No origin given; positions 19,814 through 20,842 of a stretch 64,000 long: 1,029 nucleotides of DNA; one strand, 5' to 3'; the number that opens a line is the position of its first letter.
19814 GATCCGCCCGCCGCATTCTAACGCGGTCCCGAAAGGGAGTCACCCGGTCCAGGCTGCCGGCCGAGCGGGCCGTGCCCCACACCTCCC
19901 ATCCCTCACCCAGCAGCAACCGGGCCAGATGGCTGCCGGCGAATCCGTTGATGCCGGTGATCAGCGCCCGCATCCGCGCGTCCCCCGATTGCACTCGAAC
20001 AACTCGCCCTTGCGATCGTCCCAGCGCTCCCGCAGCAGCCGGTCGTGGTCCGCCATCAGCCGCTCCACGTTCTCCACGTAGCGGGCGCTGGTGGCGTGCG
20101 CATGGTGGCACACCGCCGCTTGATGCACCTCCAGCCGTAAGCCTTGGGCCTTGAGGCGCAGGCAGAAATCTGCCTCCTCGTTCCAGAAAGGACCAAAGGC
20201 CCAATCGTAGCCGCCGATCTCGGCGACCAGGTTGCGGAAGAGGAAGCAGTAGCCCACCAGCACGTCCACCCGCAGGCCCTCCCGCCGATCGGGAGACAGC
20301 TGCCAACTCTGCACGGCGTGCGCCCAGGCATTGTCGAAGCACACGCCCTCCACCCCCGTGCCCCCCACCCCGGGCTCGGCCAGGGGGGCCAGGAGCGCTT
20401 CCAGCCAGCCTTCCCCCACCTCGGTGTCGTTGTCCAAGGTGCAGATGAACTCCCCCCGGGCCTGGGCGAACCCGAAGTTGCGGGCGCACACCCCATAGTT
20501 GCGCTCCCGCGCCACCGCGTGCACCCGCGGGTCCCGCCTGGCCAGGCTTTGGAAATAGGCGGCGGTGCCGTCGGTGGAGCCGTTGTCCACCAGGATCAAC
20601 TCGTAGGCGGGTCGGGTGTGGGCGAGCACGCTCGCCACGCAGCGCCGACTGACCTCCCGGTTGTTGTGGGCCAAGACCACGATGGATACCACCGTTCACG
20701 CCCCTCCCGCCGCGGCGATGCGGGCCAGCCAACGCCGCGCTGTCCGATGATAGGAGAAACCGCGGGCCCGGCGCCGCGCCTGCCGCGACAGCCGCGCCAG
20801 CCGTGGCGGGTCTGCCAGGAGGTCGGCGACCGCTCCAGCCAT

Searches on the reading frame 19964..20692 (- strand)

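Call 11: search_protein_families(library=pfam, proteins=[window:19964-20692:-], max_evalue=0.001)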
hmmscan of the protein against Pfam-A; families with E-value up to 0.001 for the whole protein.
window:19964-20692:- (243 aa): 6 families
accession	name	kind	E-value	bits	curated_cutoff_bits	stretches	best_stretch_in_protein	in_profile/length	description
PF00535.33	Glycos_transf_2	-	5.6e-29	101.7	23.3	1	3-153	1-160/168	Glycosyl transferase family 2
PF13641.12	Glyco_tranf_2_3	-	3.8e-13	50.4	27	1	2-203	3-217/230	Glycosyltransferase like family 2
PF10111.15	Glyco_tranf_2_2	-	9.4e-08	32.3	27.3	1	25-100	25-102/276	Glycosyltransferase like family 2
PF13506.12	Glyco_transf_21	-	0.00019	21.4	21.7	1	65-201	16-158/174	Glycosyl transferase family 21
PF13632.12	Glyco_trans_2_3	-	0.00076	19.8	27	0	83-202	2-128/198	Glycosyl transferase family group 2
PF13704.12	Glyco_tranf_2_4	-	0.00081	20.3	27.5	0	22-89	10-81/98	Glycosyl transferase family 2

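Call 32: search_protein_families(library=ncbifam, proteins=[window:19964-20692:-], max_evalue=0.00001)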
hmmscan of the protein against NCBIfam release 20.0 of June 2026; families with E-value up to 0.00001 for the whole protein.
window:19964-20692:- (243 aa): 16 families
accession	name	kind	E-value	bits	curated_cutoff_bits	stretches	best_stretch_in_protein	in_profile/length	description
TIGR03965.1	mycofact_glyco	equivalog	5.2e-25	88.2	280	1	2-201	76-284/467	mycofactocin biosynthesis glycosyltransferase MftF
NF041875.1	EPS_EpsD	equivalog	1.1e-15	57.9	370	1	3-100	2-100/325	exopolysaccharide biosynthesis glycosyltransferase EpsD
NF007482.0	PRK10073.1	equivalog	4.2e-15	55.6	423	1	2-102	8-108/334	glycosyltransferase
NF047683.1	TeichurnBiosyTuaG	equivalog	1.4e-14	54.3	400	1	2-94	8-101/252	teichuronic acid biosynthesis protein TuaG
TIGR03937.1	PgaC_IcaA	equivalog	2.4e-13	49.8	422.3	1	1-104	46-150/407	poly-beta-1,6-N-acetyl-D-glucosamine synthase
NF050050.1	ProtGlycPglI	equivalog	8.2e-11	41.8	500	1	2-102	4-106/306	GalNAc(5)-diNAcBac-PP-undecaprenol beta-1,3-glucosyltransferase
TIGR04283.1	glyco_like_mftF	equivalog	7.8e-10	38.7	182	1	2-194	1-182/221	TIGR04283 family arsenosugar biosynthesis glycosyltransferase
NF007453.0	PRK10018.1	equivalog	9.7e-10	38.5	382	1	2-99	8-106/280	colanic acid biosynthesis glycosyltransferase WcaA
NF038299.1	EPS_HpsN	equivalog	1.4e-09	37.3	425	1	2-104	3-106/317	hormogonium polysaccharide biosynthesis glycosyltransferase HpsN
TIGR04017.1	WcaA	equivalog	2.6e-09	37.1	495.75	1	1-97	6-103/279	colanic acid biosynthesis glycosyltransferase WcaA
NF047588.1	GlcsyltransPgfSStrep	equivalog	1.3e-08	34.5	500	1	3-91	4-97/308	glycosyltransferase PgfS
NF007986.1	PRK10714.1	equivalog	1.4e-08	34.2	529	1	2-90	8-101/316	undecaprenyl-phosphate 4-deoxy-4-formamido-L-arabinose transferase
NF041394.1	GtaseAglG_Halo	equivalog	7.9e-08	31.9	440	1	2-102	3-105/304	glucosyl-dolichyl phosphate glucuronosyltransferase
NF053739.1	GlytfEpsEBac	equivalog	8.9e-07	28.1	450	1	2-186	3-191/265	glycosyltransferase EpsE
NF045692.1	OglycostaseCruG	equivalog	2e-06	27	600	0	2-101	43-149/386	2'-O-glycosyltransferase CruG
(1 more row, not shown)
